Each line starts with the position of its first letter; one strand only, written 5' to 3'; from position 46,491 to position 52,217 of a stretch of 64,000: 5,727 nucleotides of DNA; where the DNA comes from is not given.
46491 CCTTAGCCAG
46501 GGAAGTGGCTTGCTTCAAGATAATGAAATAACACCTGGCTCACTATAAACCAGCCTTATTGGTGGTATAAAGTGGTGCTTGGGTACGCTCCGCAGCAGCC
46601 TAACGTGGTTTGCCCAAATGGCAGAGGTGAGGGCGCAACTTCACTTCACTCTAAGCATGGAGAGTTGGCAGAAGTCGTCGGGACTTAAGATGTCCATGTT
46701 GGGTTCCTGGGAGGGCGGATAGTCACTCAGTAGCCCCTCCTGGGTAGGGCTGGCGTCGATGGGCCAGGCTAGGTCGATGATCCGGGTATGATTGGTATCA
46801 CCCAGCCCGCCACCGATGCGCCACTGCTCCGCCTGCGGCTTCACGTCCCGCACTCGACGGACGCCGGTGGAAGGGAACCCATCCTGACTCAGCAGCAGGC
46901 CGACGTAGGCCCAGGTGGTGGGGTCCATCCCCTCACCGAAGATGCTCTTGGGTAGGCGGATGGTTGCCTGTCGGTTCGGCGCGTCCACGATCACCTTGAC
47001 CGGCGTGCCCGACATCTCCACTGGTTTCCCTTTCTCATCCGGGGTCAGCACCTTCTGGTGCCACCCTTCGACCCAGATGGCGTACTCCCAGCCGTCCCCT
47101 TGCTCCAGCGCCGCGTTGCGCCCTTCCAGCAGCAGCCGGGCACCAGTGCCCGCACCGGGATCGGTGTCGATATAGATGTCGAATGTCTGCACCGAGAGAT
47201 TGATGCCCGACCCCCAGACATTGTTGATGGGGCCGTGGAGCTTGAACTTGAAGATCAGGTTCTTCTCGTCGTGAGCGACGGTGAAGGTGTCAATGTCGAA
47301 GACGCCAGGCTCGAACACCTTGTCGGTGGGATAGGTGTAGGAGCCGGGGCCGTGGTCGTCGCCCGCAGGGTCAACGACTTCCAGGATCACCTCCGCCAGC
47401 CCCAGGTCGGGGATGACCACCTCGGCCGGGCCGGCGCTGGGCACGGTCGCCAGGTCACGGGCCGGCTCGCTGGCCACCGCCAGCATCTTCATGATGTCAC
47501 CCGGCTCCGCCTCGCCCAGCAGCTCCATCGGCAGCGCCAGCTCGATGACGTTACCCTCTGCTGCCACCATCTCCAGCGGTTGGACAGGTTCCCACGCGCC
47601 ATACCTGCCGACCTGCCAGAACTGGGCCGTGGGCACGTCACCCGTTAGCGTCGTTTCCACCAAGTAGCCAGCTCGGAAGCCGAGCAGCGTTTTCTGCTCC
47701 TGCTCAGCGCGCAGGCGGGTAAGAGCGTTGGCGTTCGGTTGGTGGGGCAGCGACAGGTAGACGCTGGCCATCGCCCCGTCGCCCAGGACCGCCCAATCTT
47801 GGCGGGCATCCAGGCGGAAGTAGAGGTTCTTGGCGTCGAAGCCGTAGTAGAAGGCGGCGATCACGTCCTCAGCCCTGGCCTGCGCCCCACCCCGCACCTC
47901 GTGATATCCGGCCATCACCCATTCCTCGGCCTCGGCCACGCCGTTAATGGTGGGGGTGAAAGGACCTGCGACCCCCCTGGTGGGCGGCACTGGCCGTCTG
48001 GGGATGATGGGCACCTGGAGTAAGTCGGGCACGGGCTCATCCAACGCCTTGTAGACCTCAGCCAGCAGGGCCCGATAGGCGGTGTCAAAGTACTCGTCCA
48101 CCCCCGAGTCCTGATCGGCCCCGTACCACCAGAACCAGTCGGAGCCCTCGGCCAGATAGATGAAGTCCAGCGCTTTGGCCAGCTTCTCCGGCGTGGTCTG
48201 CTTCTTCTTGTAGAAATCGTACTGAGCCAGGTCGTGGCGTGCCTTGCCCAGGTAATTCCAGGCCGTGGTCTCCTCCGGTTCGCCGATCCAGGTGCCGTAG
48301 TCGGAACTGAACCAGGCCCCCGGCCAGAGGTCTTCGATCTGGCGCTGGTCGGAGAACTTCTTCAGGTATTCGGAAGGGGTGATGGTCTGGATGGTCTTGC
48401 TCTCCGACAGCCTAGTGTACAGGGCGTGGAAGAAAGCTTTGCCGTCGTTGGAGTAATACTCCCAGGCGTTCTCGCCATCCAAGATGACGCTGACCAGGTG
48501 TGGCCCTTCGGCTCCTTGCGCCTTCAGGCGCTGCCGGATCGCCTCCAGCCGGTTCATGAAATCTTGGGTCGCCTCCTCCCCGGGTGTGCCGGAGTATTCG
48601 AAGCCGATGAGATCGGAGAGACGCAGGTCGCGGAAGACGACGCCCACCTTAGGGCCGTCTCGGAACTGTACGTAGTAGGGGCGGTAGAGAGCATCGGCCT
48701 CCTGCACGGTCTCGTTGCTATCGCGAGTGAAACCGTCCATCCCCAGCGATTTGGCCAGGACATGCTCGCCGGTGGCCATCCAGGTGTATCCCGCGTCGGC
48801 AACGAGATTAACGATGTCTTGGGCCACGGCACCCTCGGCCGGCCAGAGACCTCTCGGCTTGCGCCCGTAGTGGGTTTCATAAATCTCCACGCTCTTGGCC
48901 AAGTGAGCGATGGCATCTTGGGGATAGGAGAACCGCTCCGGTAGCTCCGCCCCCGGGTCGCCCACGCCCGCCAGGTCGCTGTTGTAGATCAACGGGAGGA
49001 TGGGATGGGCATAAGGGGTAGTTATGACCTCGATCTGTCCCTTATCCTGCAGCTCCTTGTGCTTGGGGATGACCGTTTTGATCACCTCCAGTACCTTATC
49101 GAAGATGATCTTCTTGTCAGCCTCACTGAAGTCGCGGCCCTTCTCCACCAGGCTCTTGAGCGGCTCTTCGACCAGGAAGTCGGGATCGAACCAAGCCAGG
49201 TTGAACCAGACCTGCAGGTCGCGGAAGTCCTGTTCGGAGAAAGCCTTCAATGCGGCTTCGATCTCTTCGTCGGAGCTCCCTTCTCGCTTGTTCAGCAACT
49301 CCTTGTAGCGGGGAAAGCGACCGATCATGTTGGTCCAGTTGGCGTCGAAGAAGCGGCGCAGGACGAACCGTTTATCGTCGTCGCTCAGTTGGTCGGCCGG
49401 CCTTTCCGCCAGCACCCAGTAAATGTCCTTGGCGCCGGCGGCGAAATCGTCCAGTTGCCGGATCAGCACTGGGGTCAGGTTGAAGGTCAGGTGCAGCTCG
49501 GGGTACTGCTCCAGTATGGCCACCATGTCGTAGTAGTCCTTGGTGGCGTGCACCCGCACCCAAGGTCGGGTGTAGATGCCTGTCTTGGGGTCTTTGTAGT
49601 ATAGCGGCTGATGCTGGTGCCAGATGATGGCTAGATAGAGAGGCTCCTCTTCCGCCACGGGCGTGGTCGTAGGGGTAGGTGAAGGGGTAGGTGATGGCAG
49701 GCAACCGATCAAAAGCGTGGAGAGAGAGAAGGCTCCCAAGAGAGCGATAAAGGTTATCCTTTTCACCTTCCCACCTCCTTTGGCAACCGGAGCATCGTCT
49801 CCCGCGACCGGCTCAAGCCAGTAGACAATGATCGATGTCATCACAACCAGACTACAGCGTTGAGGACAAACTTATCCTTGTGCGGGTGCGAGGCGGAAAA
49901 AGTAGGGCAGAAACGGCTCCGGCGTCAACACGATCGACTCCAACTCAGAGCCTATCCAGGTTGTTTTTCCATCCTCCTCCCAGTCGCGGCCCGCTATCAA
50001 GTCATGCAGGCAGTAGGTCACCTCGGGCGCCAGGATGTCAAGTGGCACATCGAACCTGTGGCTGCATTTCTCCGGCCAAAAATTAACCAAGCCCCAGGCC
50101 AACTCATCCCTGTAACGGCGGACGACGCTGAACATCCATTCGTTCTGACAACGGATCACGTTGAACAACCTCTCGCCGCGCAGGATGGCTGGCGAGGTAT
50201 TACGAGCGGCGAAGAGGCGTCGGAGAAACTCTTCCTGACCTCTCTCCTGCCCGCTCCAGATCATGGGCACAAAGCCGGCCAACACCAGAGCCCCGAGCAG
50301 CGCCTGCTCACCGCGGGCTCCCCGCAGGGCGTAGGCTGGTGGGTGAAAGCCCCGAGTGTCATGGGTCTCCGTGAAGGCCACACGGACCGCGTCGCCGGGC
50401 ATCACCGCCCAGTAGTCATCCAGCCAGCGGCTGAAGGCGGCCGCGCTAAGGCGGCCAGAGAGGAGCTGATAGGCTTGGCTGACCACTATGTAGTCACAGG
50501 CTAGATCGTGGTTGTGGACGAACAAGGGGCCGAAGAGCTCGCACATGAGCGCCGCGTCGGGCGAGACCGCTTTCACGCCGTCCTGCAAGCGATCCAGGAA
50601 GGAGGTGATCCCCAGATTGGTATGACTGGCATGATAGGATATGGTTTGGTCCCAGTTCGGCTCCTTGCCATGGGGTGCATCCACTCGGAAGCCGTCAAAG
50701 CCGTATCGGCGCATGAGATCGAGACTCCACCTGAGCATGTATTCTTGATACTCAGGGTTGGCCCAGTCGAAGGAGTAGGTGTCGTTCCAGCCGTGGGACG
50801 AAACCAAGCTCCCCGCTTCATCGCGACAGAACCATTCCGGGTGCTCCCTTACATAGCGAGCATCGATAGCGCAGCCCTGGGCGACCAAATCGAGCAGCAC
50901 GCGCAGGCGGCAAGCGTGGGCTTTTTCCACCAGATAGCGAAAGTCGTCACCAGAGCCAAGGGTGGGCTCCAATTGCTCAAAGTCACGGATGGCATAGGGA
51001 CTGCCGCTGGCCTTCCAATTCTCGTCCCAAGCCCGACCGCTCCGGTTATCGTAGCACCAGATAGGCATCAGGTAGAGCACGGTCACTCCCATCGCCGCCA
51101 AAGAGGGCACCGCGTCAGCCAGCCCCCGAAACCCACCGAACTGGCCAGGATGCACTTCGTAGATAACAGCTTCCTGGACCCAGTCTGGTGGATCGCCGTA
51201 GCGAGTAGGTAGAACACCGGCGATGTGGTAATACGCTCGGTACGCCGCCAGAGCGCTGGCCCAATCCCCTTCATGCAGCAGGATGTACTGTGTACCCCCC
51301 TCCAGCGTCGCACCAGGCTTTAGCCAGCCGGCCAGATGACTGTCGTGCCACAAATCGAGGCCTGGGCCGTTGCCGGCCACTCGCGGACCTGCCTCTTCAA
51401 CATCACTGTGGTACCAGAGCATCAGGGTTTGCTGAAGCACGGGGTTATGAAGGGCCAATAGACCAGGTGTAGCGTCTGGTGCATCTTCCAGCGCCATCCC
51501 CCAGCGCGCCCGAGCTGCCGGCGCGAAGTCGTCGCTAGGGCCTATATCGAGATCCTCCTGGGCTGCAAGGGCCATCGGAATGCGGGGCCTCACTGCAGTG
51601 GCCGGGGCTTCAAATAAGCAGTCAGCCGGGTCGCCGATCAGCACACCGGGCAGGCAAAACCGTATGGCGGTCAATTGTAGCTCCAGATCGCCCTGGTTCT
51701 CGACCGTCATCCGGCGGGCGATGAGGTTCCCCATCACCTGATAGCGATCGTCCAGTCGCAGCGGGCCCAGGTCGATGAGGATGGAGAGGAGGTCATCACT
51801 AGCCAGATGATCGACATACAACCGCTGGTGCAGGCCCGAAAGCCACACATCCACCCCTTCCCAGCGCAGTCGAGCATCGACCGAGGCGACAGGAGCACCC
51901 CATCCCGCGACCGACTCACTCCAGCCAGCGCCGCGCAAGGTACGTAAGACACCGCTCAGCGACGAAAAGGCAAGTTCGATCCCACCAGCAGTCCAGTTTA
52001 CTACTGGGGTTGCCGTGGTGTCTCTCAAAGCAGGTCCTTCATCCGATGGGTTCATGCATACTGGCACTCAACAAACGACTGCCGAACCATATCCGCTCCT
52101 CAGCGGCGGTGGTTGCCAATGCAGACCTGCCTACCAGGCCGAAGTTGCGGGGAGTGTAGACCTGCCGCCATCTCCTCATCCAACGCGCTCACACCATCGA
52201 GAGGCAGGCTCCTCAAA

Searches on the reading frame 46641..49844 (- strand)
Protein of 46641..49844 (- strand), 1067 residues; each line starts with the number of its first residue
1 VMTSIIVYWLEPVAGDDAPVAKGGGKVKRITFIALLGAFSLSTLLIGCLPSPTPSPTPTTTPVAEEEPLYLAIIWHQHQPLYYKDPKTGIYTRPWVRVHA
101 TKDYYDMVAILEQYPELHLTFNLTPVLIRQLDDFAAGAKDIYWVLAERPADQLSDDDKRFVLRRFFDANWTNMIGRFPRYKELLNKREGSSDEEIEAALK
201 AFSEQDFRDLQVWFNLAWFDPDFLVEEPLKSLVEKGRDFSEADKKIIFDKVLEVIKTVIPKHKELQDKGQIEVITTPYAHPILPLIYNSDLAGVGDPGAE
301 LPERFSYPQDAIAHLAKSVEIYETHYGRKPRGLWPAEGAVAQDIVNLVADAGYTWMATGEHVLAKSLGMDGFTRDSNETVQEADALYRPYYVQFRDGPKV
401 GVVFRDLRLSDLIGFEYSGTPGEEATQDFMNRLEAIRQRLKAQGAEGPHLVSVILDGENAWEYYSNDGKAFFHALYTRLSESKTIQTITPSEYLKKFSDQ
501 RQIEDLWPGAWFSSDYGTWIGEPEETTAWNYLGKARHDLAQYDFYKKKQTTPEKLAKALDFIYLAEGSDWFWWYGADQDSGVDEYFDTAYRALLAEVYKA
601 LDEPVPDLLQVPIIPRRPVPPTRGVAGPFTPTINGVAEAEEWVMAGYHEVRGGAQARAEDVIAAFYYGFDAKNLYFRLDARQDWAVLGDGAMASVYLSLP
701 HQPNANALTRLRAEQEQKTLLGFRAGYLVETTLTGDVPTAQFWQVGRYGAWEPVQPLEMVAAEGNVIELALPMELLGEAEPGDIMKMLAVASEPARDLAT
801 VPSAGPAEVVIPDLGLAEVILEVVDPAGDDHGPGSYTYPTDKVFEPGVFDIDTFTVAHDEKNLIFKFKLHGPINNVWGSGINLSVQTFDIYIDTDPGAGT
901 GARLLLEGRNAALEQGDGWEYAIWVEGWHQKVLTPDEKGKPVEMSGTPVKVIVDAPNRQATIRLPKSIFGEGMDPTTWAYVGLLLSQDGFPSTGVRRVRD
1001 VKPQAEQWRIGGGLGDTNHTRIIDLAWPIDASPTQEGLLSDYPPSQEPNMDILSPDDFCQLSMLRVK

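Call 62: search_protein_families(library=pfam, proteins=[window:46641-49844:-], max_evalue=0.0001)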
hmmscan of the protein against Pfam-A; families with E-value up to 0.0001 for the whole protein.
window:46641-49844:- (1067 aa): 2 families
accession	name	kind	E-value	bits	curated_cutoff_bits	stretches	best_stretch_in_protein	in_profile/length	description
PF03065.20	Glyco_hydro_57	-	4.4e-65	220.3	21.2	1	72-501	1-286/291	Glycosyl hydrolase family 57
PF09985.14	Glucodextran_C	-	8.3e-57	192.7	22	1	820-1046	1-220/228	C-terminal binding-module, SLH-like, of glucodextranase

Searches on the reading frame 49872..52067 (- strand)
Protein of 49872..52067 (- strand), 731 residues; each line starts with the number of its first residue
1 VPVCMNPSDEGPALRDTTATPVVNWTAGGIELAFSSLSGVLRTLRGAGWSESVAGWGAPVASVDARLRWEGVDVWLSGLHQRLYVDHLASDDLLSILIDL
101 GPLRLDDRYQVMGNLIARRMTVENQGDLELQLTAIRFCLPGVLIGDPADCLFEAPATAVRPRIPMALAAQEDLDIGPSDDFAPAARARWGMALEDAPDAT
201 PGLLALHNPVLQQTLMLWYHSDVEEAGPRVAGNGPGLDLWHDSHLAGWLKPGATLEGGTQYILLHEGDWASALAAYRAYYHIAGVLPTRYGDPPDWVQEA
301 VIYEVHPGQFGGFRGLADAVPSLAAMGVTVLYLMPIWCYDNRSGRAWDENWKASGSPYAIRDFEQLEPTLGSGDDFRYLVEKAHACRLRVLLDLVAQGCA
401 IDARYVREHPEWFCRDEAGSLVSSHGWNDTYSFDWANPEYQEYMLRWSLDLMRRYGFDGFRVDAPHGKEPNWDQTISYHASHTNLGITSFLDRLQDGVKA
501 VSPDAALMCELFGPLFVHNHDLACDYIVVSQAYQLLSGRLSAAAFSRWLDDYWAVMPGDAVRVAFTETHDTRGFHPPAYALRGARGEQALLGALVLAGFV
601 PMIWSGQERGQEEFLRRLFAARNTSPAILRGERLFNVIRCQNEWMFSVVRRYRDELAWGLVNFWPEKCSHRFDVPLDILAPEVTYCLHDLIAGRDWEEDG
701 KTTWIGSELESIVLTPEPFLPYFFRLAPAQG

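Call 62: search_protein_families(library=pfam, proteins=[window:49872-52067:-], max_evalue=0.0001)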
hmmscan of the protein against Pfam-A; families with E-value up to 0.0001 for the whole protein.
window:49872-52067:- (731 aa): 3 families
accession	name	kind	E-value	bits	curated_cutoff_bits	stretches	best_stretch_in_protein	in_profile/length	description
PF00128.31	Alpha-amylase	-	1.4e-17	64.5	22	1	307-409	12-102/446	Alpha amylase, catalytic domain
PF14885.12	GHL15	-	4e-09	37.2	27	1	405-467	39-99/271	Hypothetical glycosyl hydrolase family 15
PF14871.12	GHL6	-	7.3e-06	26.7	35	1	376-462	46-130/132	Hypothetical glycosyl hydrolase 6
